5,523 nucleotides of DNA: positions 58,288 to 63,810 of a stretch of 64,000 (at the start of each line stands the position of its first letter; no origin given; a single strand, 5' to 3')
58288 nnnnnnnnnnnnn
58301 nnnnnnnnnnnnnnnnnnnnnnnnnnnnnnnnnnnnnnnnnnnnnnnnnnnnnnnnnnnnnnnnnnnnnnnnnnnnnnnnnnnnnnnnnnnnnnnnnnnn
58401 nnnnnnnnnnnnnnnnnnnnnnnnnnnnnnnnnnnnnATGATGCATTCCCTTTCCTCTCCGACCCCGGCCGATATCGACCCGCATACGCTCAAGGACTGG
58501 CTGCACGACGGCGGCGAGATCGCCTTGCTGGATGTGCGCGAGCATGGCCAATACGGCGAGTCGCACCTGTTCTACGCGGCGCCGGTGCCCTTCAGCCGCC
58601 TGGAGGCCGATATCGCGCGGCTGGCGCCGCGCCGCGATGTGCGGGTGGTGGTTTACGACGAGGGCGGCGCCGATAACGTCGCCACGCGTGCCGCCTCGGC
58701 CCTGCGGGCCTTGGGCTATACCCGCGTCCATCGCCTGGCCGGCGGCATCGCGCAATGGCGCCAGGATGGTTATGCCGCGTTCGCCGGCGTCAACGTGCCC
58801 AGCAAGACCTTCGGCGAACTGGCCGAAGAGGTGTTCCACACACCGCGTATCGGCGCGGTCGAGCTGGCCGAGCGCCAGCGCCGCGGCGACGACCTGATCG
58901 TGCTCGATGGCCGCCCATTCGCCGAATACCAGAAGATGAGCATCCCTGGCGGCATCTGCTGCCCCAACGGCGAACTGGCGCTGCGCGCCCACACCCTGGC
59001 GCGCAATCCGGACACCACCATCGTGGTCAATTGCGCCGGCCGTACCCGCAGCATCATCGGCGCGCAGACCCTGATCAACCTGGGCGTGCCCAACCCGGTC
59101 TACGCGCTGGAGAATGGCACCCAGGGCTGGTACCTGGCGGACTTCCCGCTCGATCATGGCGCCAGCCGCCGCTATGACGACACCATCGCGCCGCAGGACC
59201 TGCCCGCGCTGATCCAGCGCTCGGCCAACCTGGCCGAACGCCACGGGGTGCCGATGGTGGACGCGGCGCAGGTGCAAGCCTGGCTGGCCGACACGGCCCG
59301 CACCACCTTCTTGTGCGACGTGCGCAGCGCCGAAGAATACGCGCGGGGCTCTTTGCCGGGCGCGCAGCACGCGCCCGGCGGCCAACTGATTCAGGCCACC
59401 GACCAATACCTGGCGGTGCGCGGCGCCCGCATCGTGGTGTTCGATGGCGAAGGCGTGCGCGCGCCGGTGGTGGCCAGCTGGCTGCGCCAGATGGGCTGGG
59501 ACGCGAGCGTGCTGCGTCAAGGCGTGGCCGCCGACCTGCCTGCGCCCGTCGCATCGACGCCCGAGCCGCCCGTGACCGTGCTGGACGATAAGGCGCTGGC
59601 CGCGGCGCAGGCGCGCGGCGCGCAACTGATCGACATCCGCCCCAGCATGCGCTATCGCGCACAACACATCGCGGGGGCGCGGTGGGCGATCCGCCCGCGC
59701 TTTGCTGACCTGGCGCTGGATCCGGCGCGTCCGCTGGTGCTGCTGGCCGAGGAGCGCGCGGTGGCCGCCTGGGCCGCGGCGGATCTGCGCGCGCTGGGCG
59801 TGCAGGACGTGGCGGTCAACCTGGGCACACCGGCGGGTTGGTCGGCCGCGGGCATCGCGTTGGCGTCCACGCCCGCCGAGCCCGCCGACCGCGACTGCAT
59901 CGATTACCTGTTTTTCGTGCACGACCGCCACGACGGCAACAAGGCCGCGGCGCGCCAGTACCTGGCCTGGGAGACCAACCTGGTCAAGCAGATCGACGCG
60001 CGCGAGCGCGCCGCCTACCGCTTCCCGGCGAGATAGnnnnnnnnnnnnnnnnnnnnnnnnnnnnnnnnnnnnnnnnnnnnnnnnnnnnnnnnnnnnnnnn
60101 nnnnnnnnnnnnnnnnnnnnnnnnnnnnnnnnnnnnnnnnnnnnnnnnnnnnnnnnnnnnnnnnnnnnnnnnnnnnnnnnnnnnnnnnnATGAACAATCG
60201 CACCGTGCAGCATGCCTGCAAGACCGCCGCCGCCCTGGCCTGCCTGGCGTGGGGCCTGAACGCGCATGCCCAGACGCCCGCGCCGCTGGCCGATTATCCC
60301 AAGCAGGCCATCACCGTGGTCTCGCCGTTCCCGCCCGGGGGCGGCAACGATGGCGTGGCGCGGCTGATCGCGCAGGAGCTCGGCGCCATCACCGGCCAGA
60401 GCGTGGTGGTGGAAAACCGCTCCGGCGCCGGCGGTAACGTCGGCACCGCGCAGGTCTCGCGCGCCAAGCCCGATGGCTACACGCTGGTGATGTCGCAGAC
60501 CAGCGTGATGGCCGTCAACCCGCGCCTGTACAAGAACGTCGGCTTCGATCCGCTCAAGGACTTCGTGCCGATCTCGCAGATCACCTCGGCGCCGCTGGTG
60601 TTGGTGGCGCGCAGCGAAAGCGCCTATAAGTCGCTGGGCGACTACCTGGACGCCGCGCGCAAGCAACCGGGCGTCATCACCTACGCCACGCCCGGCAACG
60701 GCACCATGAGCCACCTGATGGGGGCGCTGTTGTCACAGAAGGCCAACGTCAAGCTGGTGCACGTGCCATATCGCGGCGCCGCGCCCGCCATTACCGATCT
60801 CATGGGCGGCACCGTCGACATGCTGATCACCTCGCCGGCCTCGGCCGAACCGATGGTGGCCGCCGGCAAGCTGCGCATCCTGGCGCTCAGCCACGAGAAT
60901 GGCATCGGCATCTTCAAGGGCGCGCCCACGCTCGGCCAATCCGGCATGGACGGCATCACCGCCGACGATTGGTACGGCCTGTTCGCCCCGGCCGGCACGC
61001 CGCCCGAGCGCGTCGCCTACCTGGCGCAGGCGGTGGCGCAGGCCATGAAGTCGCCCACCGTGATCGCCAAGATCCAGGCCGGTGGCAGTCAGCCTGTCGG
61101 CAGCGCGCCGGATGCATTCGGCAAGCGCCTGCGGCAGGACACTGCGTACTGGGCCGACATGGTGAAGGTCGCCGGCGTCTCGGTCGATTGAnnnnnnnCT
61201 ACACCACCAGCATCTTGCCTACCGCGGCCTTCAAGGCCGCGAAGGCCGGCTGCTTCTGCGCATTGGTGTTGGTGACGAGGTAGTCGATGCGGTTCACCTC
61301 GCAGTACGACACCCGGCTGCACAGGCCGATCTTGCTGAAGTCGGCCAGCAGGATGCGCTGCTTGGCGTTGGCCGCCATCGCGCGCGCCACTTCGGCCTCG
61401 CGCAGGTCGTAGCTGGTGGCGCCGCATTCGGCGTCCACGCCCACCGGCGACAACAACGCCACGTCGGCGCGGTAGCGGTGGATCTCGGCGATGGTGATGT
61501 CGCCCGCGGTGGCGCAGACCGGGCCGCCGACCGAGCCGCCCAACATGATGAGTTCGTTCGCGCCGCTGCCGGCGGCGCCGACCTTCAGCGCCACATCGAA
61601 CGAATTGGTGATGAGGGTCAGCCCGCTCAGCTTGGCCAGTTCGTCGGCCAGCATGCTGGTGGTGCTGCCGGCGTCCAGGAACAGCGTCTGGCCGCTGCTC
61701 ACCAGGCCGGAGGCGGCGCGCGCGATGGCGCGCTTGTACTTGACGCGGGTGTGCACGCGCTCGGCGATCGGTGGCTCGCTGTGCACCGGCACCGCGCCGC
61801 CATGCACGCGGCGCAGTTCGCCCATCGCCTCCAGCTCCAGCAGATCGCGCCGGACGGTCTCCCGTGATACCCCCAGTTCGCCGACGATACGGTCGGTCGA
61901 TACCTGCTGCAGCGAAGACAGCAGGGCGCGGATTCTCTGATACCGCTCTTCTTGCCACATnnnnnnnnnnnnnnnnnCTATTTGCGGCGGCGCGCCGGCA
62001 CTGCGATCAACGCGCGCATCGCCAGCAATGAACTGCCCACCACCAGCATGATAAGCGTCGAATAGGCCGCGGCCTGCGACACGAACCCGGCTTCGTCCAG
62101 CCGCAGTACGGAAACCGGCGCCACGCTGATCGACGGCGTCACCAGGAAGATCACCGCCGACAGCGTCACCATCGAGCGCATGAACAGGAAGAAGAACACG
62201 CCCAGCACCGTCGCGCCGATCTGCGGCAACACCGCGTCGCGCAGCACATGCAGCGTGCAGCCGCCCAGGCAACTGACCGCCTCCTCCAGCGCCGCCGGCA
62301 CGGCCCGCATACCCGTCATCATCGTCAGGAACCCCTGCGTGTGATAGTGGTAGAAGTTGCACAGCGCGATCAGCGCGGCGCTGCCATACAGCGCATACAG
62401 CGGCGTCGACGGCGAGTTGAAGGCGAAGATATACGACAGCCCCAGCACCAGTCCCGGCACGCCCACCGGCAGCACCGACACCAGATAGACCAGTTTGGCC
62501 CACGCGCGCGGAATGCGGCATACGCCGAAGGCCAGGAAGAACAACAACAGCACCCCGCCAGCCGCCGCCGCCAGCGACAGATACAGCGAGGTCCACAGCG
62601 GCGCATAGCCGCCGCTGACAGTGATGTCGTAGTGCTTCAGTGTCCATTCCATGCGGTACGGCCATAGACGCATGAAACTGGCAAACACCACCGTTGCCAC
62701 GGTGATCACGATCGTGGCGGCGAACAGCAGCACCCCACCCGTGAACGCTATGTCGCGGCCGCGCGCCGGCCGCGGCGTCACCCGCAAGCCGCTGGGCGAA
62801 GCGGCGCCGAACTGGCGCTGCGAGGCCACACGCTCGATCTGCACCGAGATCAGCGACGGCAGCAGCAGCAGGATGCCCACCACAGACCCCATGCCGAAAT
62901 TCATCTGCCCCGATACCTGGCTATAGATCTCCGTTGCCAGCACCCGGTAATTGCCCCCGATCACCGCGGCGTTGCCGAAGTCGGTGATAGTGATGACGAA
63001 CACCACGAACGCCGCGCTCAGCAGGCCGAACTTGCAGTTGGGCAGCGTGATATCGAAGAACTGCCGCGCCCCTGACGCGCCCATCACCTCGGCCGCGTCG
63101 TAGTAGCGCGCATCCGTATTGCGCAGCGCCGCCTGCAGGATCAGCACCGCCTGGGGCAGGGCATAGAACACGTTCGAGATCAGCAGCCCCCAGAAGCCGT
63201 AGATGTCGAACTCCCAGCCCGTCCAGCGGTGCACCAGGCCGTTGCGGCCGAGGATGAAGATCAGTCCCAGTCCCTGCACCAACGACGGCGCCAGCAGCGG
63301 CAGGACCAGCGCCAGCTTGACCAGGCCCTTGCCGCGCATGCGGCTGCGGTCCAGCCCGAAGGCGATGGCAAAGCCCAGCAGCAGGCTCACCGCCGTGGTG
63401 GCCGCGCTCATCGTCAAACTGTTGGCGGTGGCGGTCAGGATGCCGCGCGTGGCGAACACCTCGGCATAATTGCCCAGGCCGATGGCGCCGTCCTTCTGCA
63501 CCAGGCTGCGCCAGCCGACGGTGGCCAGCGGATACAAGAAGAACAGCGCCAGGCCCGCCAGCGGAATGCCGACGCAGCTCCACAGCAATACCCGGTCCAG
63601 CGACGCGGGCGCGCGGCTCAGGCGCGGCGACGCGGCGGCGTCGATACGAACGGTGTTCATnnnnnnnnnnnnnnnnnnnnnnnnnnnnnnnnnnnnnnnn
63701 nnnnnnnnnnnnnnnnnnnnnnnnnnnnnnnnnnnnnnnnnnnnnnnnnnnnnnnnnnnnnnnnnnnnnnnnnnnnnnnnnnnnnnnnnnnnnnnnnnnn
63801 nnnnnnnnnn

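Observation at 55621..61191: Putative undescribed thioether catabolic pathway: LysR / thiol dioxygenase - C-S lyase - rhodanese - Bug (S-(2-succino)cysteine hypothesis)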

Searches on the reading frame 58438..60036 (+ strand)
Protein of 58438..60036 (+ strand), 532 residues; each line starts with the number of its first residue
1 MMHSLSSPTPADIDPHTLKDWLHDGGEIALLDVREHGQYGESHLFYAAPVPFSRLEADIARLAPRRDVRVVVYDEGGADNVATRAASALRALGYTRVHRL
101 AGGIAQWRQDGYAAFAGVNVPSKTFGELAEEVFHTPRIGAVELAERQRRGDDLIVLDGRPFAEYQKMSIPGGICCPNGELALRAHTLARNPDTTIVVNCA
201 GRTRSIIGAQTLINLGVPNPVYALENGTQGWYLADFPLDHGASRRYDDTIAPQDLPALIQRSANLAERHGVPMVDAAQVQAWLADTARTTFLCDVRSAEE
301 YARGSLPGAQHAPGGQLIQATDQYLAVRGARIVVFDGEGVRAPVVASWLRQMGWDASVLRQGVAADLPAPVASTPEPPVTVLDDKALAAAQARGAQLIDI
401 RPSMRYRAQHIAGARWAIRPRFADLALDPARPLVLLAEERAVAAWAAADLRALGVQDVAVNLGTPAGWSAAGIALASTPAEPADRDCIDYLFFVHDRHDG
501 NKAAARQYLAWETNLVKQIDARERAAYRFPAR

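Call 5: search_protein_families(library=pfam, proteins=[window:58438-60036:+])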
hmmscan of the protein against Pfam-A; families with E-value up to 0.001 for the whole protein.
window:58438-60036:+ (532 aa): 1 family
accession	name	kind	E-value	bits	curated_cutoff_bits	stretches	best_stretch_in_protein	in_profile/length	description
PF00581.25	Rhodanese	-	1.5e-49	167.1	22.2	4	15-109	2-101/102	Rhodanese-like domain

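Call 6: search_protein_families(library=ncbifam, proteins=[window:58438-60036:+])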
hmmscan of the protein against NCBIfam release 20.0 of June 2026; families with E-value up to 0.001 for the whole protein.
window:58438-60036:+ (532 aa): 15 families
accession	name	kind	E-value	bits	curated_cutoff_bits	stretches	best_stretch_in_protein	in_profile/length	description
NF006444.0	PRK08762.1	equivalog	1e-37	129.7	449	4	12-113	16-113/387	molybdopterin-synthase adenylyltransferase MoeB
NF005902.0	PRK07878.1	equivalog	1.1e-19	70.7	647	1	11-109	287-383/392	adenylyltransferase/sulfurtransferase MoeZ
NF045521.1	rhoda_near_glyco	subfamily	3e-18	66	145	1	26-115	30-116/144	rhodanese homology domain-containing protein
NF041203.1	rhodanese_LYCAU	equivalog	1.9e-14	53.4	115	2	13-112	23-121/126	rhodanese-related (seleno)protein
NF008557.0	PRK11493.1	equivalog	7.8e-14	51.4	250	1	59-125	79-145/281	3-mercaptopyruvate sulfurtransferase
NF007627.0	PRK10287.1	equivalog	2.2e-10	40.7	102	1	31-106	24-96/104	thiosulfate sulfurtransferase PspE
NF001195.0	PRK00162.1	equivalog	8.2e-10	38.9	102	0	26-111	19-100/108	thiosulfate sulfurtransferase GlpE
NF045694.1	seleno_TsoB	exception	5.8e-09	34.6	805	0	23-113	57-155/572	rhodanese/DsbD fusion-like selenoprotein TsoB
TIGR02981.1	phageshock_pspE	exception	1.4e-08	34.9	126.3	0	31-105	22-93/101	thiosulfate sulfurtransferase PspE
NF005646.0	PRK07411.1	equivalog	5.5e-06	25.7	633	0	264-365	274-378/390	molybdopterin-synthase adenylyltransferase MoeB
NF008752.0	PRK11784.1-4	equivalog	3e-05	23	266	0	280-313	9-42/357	tRNA 2-selenouridine(34) synthase MnmH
TIGR03865.1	PQQ_CXXCW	subfamily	6.6e-05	22.9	128.05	0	369-421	26-78/167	PQQ-dependent catabolism-associated CXXCW motif protein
NF003703.0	PRK05320.1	equivalog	0.0001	22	331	0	267-356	105-202/280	sulfurtransferase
NF008750.0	PRK11784.1-2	equivalog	0.00016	20.9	241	0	287-312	13-38/346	tRNA 2-selenouridine(34) synthase MnmH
NF001133.1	PRK00142.1-1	equivalog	0.00038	20.1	170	0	61-109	159-205/229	oxygen-dependent tRNA uridine(34) hydroxylase TrhO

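Call 63: search_solved_structures(query=window:58438-60036:+, max_evalue=0.001)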
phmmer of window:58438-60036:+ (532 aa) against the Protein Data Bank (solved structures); distinct sequences matched with E-value up to 0.001: 10.
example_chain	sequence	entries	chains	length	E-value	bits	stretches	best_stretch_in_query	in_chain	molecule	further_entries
1yt8_A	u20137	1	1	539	6.7e-108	364.9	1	23-520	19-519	thiosulfate sulfurtransferase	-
6mxv_A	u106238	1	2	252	2.5e-12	49.6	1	30-113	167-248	Rhodanese-like family protein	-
3k9r_A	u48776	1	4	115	1.4e-08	37.2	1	11-111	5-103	Alr3790 protein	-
2kl3_A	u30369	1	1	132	2.5e-08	36.4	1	13-111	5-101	Alr3790 protein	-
3ilm_A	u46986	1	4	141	5.4e-08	35.3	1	14-111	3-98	Alr3790 protein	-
3nhv_A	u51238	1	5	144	1.3e-07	34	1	28-115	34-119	BH2092 protein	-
3o3w_A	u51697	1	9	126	2.2e-07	33.3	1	28-110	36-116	BH2092 protein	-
3hix_A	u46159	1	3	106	4.7e-07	32.2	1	28-111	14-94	Alr3790 protein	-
3tp9_A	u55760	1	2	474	3.3e-06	29.4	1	11-113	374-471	BETA-LACTAMASE and RHODANESE DOMAIN PROTEIN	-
1urh_A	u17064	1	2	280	5e-06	28.8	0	57-122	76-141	3-MERCAPTOPYRUVATE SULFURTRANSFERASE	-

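Call 74: search_solved_structures(query=window:58438-60036:+, max_evalue=1e-50, show_alignments=1)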
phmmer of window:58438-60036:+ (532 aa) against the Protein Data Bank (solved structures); distinct sequences matched with E-value up to 1e-50: 1.
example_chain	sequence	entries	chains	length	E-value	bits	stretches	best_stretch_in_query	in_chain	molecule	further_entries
1yt8_A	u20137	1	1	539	6.7e-108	364.9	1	23-520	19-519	thiosulfate sulfurtransferase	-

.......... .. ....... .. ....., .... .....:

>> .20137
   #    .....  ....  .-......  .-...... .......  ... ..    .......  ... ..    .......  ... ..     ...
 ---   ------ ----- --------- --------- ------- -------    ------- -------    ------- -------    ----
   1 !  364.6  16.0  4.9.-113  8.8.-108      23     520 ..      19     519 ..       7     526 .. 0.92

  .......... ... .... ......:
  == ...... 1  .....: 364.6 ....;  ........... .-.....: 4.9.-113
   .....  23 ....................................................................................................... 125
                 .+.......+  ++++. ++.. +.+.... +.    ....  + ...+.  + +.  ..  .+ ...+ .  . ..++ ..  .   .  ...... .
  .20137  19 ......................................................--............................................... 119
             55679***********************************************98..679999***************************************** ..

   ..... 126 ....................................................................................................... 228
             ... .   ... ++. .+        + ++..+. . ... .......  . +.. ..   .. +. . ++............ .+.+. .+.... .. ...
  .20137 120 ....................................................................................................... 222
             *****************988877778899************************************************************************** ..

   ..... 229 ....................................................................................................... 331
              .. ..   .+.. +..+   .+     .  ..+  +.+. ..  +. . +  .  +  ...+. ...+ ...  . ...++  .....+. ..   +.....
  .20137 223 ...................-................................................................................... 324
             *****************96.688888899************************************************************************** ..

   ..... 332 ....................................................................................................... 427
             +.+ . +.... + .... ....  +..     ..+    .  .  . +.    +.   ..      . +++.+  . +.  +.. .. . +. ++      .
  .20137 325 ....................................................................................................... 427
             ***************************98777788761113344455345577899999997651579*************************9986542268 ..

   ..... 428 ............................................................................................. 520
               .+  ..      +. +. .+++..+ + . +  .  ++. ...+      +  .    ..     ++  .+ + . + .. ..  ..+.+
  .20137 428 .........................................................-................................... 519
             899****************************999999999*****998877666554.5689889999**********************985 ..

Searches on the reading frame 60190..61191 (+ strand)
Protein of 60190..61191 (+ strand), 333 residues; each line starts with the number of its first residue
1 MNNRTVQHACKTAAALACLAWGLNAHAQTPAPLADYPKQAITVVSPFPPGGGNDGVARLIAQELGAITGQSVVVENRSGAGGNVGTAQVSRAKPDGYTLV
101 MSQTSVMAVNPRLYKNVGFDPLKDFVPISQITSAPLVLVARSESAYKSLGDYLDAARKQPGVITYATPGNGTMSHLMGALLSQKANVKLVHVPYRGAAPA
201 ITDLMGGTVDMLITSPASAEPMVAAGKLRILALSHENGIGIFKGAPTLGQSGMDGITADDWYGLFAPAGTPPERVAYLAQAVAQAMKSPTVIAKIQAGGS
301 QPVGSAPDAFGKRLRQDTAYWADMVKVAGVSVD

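Call 5: search_protein_families(library=pfam, proteins=[window:60190-61191:+])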
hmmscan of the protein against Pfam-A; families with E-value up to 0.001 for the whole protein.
window:60190-61191:+ (333 aa): 1 family
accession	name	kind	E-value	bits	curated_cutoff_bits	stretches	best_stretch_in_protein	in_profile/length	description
PF03401.19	TctC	-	3.5e-66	224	27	1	56-322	1-266/274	Tripartite tricarboxylate transporter family receptor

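Call 6: search_protein_families(library=ncbifam, proteins=[window:60190-61191:+])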
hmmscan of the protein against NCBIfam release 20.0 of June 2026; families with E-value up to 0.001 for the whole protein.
window:60190-61191:+ (333 aa): 0 families

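Call 50: search_solved_structures(query=window:60190-61191:+, max_evalue=1e-10)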
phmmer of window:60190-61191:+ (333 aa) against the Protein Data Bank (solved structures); distinct sequences matched with E-value up to 1e-10: 11.
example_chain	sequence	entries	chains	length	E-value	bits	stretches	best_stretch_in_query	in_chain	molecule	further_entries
2dvz_A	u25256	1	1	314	8e-67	229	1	35-333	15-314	Putative exported protein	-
8hka_A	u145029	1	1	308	4.6e-63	216.6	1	38-333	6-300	Periplasmic terephthalate binding protein (TBP)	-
2qpq_A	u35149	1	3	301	5.6e-63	216.4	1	34-333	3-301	protein Bug27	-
8hk9_D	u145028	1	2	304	8.1e-63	215.8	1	39-333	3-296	Periplasmic terephthalate binding protein (TBP)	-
8hkb_A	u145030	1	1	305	2.6e-62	214.2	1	38-333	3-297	Periplasmic terephthalate binding protein (TBP)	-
2f5x_A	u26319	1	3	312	3e-57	197.6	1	34-331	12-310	BugD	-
7ndr_A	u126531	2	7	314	2.2e-54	188.1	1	38-331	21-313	Tripartite tricarboxylate transporter substrate binding protein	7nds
5oei_A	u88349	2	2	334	2.6e-52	181.3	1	31-331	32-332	Uncharacterized protein family UPF0065:Tat pathway signal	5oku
6hke_A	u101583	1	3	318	3.2e-44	154.8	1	34-326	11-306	Possible TctC subunit of the Tripartite Tricarboxylate Transport(TTT) Family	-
4x9t_A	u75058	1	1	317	5.4e-41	144.2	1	33-329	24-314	Uncharacterized protein UPF0065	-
25hk_A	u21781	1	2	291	1.6e-34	122.9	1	33-319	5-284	Tripartite tricarboxylate transporter substrate binding protein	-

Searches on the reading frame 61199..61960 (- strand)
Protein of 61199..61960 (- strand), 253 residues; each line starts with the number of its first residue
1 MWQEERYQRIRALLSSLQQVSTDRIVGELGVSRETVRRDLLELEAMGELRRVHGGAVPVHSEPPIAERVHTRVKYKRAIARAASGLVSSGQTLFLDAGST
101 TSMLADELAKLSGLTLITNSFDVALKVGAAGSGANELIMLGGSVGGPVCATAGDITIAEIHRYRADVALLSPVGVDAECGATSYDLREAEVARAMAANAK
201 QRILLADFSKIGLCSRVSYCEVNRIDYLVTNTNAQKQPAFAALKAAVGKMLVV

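Call 5: search_protein_families(library=pfam, proteins=[window:61199-61960:-])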
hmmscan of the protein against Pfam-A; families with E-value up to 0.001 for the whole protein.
window:61199-61960:- (253 aa): 6 families
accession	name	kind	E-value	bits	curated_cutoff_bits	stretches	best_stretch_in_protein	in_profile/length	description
PF00455.28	DeoRC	-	2.6e-39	135.2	31.8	1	73-231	3-159/160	DeoR C terminal sensor domain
PF08220.18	HTH_DeoR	-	2.3e-14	53.3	21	1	6-61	1-56/57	DeoR-like helix-turn-helix domain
PF08279.18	HTH_11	-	5.2e-07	29.9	25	1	9-63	4-50/55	HTH domain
PF17782.7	DprA_WH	-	0.00012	22.4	22.9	1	6-55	13-61/61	DprA winged helix domain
PF13384.12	HTH_23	-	0.00024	21.3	24.6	1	6-38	4-36/50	Homeodomain-like domain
PF00392.27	GntR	-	0.00087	19.4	27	0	17-57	21-62/64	Bacterial regulatory proteins, gntR family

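Call 6: search_protein_families(library=ncbifam, proteins=[window:61199-61960:-])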
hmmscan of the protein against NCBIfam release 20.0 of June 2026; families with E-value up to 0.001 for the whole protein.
window:61199-61960:- (253 aa): 10 families
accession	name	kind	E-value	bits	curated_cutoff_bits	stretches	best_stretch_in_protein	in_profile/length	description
NF041397.1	TranRegGlpR_Halo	equivalog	1.3e-40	139.6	300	1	2-238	2-238/253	HTH-type transcriptional regulator GlpR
NF040755.1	AgaR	equivalog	1.5e-33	116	260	1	5-237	6-241/256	transcriptional repressor AgaR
NF008154.0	PRK10906.1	equivalog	2.6e-30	105.6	331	1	1-233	1-233/252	DeoR/GlpR family transcriptional regulator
NF007753.1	PRK10434.1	equivalog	2.8e-30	105.7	350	1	3-237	3-238/253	glucitol operon DNA-binding transcriptional repressor SrlR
NF040887.2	trans_reg_YciT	exception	7.2e-28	97.8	450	1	6-237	4-231/246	DNA-binding transcriptional regulator YciT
NF007316.0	PRK09802.1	equivalog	3.6e-27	95.2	351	1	5-238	17-253/269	DeoR family transcriptional regulator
NF010034.0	PRK13509.1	equivalog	2e-25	89.6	244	1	2-237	2-236/251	HTH-type transcriptional regulator UlaR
NF040890.1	trans_reg_YgbI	equivalog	4.6e-24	85.3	400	1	4-236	4-236/253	DNA-binding transcriptional repressor YgbI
NF007720.0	PRK10411.1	equivalog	3.8e-23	82.1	259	1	4-235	3-236/243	L-fucose operon activator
NF007961.0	PRK10681.1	equivalog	2.7e-20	72.8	244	1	8-237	7-238/252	DNA-binding transcriptional repressor DeoR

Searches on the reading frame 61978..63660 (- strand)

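Call 72: search_protein_families(library=pfam, proteins=[window:61978-63660:-], max_evalue=0.00001)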
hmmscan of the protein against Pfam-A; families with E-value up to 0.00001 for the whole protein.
window:61978-63660:- (560 aa): 1 family
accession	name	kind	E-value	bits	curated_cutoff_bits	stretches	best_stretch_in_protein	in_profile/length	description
PF00528.27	BPD_transp_1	-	4e-14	53.2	26.4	1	94-282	3-181/184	Binding-protein-dependent transport system inner membrane component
